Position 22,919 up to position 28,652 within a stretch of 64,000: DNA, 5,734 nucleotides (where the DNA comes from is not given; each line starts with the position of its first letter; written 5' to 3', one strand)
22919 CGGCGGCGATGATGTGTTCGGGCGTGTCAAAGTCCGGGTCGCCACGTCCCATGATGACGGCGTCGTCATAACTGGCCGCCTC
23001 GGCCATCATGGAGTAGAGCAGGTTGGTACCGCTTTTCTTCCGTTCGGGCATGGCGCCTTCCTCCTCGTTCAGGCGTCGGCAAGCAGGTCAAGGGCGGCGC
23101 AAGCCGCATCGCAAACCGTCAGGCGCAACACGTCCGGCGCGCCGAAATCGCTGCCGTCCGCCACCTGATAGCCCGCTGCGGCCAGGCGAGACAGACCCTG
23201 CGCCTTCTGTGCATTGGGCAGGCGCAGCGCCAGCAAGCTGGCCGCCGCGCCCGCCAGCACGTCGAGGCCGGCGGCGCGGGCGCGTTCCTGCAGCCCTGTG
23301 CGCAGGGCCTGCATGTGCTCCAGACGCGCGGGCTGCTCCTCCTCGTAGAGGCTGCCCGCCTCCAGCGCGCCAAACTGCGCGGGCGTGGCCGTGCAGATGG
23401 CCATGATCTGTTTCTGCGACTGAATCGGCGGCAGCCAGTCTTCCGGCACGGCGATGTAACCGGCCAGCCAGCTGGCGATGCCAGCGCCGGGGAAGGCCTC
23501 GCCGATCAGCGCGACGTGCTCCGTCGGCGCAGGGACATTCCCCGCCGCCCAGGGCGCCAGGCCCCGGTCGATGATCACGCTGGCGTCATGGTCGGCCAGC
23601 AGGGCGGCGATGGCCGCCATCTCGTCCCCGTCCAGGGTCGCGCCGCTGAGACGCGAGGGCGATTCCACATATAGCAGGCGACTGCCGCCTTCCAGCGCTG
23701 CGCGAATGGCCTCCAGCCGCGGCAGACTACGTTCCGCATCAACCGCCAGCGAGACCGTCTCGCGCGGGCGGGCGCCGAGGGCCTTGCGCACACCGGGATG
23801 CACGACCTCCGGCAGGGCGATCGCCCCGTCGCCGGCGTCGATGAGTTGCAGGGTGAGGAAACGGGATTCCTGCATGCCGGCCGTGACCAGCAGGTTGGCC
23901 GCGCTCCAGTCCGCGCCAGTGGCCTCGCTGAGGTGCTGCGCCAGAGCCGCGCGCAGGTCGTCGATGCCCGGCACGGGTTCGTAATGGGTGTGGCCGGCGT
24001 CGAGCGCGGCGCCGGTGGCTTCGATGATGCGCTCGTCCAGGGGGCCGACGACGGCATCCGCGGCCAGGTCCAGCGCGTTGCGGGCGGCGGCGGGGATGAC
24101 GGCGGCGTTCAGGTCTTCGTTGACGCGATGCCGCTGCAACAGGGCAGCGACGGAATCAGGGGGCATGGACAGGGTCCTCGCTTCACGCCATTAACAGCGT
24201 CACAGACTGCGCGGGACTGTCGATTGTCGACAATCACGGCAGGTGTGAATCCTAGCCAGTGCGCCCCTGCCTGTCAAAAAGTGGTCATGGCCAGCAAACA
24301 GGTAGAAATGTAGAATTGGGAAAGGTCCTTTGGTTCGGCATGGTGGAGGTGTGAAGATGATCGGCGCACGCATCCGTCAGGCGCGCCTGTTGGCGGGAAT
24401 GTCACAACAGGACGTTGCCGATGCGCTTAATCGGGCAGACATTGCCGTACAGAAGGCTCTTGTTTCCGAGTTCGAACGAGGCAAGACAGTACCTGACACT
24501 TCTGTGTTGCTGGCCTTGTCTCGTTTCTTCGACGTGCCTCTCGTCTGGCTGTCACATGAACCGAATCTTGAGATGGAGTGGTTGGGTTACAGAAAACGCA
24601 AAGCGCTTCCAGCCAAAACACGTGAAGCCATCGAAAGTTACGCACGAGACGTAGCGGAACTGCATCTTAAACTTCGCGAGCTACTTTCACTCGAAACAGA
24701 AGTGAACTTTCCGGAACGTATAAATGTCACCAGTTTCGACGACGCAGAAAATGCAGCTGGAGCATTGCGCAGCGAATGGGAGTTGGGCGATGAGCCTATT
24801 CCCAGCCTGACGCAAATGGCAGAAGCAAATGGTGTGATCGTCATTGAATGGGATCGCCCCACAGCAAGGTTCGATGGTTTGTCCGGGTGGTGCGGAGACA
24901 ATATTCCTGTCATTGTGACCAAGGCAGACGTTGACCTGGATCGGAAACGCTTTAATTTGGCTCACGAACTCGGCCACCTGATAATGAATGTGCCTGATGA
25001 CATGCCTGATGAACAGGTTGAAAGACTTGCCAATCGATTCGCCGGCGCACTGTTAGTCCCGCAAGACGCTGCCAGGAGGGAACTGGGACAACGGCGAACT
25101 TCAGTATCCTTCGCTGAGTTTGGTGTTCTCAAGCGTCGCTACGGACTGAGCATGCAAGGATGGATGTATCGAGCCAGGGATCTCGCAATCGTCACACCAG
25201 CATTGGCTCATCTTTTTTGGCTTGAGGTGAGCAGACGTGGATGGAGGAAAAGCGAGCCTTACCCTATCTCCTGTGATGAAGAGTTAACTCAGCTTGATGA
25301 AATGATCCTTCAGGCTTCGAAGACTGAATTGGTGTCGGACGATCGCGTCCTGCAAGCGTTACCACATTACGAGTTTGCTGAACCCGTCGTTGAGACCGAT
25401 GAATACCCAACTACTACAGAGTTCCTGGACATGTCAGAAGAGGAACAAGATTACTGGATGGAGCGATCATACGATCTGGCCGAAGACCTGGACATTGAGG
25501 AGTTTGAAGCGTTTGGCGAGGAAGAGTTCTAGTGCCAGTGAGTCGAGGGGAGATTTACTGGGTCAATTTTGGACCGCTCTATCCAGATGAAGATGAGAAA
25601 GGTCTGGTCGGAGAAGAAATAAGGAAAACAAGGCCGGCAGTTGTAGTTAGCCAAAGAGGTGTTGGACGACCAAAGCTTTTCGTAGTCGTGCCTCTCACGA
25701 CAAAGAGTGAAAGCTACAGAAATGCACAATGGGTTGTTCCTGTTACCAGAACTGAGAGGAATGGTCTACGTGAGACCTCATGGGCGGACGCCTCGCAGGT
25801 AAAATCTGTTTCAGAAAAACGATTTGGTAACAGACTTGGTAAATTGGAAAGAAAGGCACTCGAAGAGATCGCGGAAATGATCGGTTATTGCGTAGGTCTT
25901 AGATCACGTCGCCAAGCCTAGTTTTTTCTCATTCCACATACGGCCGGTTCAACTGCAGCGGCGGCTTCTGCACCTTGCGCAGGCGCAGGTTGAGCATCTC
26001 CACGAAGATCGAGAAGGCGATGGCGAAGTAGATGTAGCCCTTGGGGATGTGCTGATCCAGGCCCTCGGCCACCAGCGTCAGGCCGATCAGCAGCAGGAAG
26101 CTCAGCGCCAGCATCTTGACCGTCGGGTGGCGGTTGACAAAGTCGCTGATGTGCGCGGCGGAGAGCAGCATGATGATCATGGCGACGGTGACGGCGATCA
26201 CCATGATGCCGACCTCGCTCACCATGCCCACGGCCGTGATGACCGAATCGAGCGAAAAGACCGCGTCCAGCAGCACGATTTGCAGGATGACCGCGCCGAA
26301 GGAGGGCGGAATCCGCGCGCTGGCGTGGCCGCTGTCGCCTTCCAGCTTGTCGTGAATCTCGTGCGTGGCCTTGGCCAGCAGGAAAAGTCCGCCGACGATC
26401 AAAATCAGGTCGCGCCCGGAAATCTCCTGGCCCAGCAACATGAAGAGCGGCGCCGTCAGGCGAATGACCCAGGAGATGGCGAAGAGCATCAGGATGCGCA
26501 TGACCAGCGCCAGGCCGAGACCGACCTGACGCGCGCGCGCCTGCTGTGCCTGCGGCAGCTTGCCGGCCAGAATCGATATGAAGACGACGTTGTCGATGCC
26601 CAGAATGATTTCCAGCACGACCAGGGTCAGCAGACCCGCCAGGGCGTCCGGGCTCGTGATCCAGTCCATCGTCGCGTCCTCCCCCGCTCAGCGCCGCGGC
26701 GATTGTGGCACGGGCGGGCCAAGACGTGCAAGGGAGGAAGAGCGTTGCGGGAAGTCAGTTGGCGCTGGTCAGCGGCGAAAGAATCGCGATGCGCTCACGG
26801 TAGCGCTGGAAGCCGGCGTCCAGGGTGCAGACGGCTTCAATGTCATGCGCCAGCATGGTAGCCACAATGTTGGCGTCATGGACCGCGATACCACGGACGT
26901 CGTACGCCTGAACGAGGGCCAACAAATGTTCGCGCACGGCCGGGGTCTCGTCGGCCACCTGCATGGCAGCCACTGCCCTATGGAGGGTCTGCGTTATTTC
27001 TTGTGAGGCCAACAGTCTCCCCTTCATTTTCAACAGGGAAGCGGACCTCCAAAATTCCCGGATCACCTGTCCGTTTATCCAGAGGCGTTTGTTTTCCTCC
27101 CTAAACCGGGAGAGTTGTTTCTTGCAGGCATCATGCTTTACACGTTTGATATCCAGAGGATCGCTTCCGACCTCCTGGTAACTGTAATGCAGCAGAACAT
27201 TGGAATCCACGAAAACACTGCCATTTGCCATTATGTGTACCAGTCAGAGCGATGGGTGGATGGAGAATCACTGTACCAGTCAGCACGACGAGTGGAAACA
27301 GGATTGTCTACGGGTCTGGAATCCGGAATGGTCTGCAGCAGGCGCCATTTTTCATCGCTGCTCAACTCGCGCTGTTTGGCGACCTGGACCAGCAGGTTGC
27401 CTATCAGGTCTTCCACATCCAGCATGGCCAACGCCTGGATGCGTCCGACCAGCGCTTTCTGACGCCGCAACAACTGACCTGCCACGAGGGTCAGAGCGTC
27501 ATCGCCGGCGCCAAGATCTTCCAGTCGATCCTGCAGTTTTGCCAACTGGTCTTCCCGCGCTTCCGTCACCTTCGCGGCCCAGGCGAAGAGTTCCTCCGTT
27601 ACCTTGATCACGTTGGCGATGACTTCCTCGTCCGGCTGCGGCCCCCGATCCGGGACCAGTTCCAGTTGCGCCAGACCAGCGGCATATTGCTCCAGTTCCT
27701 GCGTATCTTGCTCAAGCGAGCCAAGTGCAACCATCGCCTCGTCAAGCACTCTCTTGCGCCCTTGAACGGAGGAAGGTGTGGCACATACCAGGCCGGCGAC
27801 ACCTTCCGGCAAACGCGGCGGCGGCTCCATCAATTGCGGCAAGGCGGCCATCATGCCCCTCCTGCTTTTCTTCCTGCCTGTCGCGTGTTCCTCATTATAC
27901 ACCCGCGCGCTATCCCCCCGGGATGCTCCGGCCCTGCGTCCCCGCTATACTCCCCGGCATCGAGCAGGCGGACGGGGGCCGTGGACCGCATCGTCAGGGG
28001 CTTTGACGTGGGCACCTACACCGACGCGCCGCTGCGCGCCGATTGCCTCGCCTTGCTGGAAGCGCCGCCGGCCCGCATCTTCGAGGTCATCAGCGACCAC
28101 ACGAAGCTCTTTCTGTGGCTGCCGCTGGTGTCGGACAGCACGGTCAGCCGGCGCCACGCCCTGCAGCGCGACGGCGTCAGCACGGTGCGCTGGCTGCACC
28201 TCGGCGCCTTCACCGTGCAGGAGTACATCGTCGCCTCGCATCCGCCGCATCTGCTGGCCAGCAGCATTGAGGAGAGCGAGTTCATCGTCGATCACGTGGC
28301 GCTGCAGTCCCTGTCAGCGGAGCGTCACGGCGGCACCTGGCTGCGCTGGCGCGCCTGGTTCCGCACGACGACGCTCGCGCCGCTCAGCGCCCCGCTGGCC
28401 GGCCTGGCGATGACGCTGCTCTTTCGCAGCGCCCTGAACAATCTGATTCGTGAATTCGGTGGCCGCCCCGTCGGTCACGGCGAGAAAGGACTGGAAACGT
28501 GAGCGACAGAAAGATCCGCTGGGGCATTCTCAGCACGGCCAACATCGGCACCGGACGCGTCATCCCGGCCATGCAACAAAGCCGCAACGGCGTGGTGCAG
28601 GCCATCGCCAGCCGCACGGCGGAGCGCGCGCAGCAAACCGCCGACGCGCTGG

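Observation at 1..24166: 24-kb, 18-gene unidirectional cluster coupling peptide import to S9, M24 and AstE-like hydrolases, Ldh_2, three PLP enzymes and four PrpD-like proteins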

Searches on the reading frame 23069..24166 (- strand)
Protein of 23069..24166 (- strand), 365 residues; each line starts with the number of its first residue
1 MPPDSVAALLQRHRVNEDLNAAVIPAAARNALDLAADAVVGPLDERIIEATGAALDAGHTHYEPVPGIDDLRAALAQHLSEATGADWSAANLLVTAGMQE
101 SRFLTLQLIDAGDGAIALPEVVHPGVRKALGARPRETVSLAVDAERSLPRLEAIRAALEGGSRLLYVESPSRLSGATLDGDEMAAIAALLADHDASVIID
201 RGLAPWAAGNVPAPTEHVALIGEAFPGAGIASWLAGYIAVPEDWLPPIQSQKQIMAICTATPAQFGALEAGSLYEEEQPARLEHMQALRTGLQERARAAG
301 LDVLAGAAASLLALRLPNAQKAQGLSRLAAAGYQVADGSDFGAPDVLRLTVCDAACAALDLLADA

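Call 5: search_protein_families(library=pfam, proteins=[window:23069-24166:-])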
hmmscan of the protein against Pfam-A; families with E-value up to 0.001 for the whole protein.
window:23069-24166:- (365 aa): 1 family
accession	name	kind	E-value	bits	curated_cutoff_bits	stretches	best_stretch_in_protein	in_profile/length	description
PF00155.27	Aminotran_1_2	-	3.3e-18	66.4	19.7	1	43-354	18-349/361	Aminotransferase class I and II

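Call 27: search_protein_families(library=ncbifam, proteins=[window:23069-24166:-], max_evalue=0.00001)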
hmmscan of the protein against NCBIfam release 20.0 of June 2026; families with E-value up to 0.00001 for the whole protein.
window:23069-24166:- (365 aa): 25 families
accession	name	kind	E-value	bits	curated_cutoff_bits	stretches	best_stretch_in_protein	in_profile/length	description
NF041364.1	GntC_guanitoxin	equivalog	7.7e-25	87.5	415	1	34-350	3-338/356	guanitoxin biosynthesis PLP-dependent (S)-gamma-hydroxy-L-arginine cyclodehydratase GntC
NF006514.0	PRK08960.1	equivalog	5.9e-19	68.1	554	1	45-270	48-278/388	pyridoxal phosphate-dependent aminotransferase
NF004770.0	PRK06108.1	subfamily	5.3e-18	65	422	1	46-352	53-373/396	pyridoxal phosphate-dependent aminotransferase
NF005855.0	PRK07777.1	equivalog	7.2e-17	61.8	553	1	45-308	44-318/391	pyridoxal phosphate-dependent aminotransferase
NF005601.0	PRK07337.1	equivalog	2.4e-16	59.8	496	1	45-270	51-281/394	pyridoxal phosphate-dependent aminotransferase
NF006488.0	PRK08912.1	equivalog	1.4e-15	57.2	498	1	41-317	38-323/387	aminotransferase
NF006569.0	PRK09082.1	subfamily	4.1e-15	55.8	420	1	42-267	43-277/386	methionine aminotransferase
NF005732.0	PRK07550.1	equivalog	4.6e-15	55.6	366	1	26-202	29-207/389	aminotransferase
NF041091.1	asp_aminotase_Arch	equivalog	9.1e-14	51.1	550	1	44-349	42-355/376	aspartate aminotransferase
NF006229.0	PRK08361.1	equivalog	1.5e-12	47.2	624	1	45-200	49-205/391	aspartate aminotransferase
NF004621.0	PRK05957.1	equivalog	4.1e-12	45.5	498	1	48-345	47-356/389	pyridoxal phosphate-dependent aminotransferase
NF004769.0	PRK06107.1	equivalog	6.1e-12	45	617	1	45-198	49-203/402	aspartate transaminase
NF009079.0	PRK12414.1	subfamily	1.3e-11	44.2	481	1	26-200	26-201/384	methionine aminotransferase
NF006230.0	PRK08363.1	equivalog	1.5e-11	43.8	534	1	45-202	49-207/398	alanine aminotransferase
NF005816.0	PRK07682.1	equivalog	1.6e-11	43.5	620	1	49-272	49-281/390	aminotransferase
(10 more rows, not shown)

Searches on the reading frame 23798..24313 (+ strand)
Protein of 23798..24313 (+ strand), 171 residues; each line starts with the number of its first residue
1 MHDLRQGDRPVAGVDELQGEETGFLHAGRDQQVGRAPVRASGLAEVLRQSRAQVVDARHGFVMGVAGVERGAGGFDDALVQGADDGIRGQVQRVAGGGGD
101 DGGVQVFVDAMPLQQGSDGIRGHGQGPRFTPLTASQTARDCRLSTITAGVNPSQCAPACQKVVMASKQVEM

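Call 67: search_protein_families(library=pfam, proteins=[window:23798-24313:+], max_evalue=0.01)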
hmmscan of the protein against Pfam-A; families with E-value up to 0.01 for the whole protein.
window:23798-24313:+ (171 aa): 0 families

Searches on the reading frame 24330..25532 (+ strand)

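Call 24: search_protein_families(library=pfam, proteins=[window:24330-25532:+], max_evalue=0.00001)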
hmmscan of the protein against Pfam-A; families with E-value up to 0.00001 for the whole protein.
window:24330-25532:+ (400 aa): 4 families
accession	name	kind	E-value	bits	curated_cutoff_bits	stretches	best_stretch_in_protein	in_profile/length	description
PF06114.19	Peptidase_M78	-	5.4e-15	55.7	22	1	171-276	8-116/123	IrrE N-terminal-like domain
PF01381.28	HTH_3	-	1.4e-11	44.7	23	1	15-74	1-55/55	Helix-turn-helix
PF13560.12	HTH_31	-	3.3e-08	34.2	27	1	12-70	3-57/64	Helix-turn-helix domain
PF12844.13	HTH_19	-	2.2e-06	27.9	30.2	1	12-76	1-60/64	Helix-turn-helix domain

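Call 27: search_protein_families(library=ncbifam, proteins=[window:24330-25532:+], max_evalue=0.00001)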
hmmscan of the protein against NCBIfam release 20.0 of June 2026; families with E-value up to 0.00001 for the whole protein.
window:24330-25532:+ (400 aa): 1 family
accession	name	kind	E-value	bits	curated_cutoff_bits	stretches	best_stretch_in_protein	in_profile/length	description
NF052239.1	antitox_spr1629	equivalog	6.3e-31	107.8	335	1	11-311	3-319/377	spr1629 family repressor/antitoxin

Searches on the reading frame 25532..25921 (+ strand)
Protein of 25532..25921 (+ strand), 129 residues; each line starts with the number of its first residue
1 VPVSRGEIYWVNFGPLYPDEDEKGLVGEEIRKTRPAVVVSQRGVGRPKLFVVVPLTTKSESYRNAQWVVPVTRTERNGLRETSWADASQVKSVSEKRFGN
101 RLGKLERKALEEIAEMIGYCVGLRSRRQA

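Call 67: search_protein_families(library=pfam, proteins=[window:25532-25921:+], max_evalue=0.01)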
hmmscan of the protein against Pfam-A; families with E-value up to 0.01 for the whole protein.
window:25532-25921:+ (129 aa): 1 family
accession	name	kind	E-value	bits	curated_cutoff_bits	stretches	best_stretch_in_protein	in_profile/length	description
PF02452.23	PemK_toxin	-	2.1e-22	79.8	23.1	1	5-117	2-105/109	PemK-like, MazF-like toxin of type II toxin-antitoxin system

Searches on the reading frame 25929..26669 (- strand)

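Call 24: search_protein_families(library=pfam, proteins=[window:25929-26669:-], max_evalue=0.00001)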
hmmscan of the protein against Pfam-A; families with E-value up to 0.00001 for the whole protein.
window:25929-26669:- (246 aa): 1 family
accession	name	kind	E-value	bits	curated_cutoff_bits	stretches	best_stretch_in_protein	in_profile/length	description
PF03741.22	TerC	-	1.3e-45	155.7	27.8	1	14-202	1-177/178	Integral membrane protein TerC family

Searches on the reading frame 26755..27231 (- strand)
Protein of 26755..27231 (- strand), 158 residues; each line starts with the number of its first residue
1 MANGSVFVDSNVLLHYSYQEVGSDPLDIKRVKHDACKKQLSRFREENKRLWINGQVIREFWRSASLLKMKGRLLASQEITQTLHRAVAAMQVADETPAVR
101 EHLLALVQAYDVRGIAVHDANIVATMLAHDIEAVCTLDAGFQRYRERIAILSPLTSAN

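Call 67: search_protein_families(library=pfam, proteins=[window:26755-27231:-], max_evalue=0.01)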
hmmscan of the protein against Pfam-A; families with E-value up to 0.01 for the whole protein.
window:26755-27231:- (158 aa): 2 families
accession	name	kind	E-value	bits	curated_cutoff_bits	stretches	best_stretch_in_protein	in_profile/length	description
PF01850.27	PIN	-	2.6e-10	41.4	23.6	1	7-145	2-118/120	PIN domain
PF18476.7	PIN_8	-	6.3e-05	23.5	26.1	1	6-85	2-68/227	PIN like domain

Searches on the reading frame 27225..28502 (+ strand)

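Call 24: search_protein_families(library=pfam, proteins=[window:27225-28502:+], max_evalue=0.00001)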
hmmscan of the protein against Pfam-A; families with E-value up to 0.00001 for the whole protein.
window:27225-28502:+ (425 aa): 1 family
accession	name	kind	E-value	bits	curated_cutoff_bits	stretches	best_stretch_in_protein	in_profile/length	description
PF10604.15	Polyketide_cyc2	-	6e-08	33.5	27.4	1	279-411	11-141/142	Polyketide cyclase / dehydrase and lipid transport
